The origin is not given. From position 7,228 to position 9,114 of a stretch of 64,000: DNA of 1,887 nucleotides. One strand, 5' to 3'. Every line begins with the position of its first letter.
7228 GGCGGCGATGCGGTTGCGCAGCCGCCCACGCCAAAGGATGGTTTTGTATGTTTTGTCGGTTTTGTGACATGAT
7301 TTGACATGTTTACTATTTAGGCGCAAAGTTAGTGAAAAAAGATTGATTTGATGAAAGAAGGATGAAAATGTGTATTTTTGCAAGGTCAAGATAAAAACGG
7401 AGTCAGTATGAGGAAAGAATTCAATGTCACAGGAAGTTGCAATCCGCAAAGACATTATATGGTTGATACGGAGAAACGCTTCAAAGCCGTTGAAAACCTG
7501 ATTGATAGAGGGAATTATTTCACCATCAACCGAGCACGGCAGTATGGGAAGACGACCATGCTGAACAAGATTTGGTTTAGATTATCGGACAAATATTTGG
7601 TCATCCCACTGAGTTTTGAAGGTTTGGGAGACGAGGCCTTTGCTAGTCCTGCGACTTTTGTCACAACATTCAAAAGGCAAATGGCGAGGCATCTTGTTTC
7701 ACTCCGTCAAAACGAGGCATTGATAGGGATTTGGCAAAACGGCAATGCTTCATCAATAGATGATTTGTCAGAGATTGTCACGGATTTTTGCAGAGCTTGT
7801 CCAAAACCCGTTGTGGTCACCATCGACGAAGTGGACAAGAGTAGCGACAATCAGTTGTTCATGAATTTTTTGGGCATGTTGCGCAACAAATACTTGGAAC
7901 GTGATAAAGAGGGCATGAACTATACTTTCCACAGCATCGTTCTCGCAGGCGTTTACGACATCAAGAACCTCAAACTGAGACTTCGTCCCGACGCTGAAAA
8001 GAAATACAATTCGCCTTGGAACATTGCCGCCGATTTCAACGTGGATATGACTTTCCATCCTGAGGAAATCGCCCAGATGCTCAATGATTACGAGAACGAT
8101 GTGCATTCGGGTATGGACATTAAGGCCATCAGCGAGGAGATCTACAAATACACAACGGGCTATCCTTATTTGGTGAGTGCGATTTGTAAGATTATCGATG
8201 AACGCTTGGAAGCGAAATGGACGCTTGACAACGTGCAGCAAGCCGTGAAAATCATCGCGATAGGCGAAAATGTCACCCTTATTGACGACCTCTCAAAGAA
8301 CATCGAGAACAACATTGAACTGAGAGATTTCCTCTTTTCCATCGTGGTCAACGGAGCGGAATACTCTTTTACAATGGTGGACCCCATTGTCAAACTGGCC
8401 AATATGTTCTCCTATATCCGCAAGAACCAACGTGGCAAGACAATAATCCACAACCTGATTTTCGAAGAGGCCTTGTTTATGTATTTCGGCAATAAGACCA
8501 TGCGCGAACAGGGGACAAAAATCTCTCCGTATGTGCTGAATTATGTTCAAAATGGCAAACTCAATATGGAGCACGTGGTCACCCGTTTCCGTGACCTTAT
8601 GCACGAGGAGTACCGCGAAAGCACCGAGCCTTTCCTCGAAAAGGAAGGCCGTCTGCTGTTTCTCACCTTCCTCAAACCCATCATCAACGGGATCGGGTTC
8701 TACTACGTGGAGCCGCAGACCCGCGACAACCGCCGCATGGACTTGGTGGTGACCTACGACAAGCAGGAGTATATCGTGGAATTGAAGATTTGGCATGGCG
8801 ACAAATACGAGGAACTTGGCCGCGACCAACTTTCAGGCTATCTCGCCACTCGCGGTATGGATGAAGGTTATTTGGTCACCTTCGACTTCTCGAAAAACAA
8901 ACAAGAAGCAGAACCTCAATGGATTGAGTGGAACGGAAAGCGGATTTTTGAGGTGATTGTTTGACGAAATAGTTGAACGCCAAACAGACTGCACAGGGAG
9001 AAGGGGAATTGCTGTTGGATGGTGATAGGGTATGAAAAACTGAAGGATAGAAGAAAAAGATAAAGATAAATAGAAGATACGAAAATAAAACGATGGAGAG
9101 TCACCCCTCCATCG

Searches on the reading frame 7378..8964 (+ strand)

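Call 66: search_protein_families(library=pfam, proteins=[window:7378-8964:+], max_evalue=0.001)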
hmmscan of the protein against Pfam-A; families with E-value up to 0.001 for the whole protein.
window:7378-8964:+ (528 aa): 3 families
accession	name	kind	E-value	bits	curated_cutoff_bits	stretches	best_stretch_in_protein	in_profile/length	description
PF14516.12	AAA_35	-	9.7e-14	51.3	27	1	33-288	19-259/331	AAA-like domain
PF09820.16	AAA-ATPase_like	-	2.4e-05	24.7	26.1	0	69-196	76-196/201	Predicted AAA-ATPase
PF13366.12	PDDEXK_3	-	0.00015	22.5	22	1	442-509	51-112/117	PD-(D/E)XK nuclease superfamily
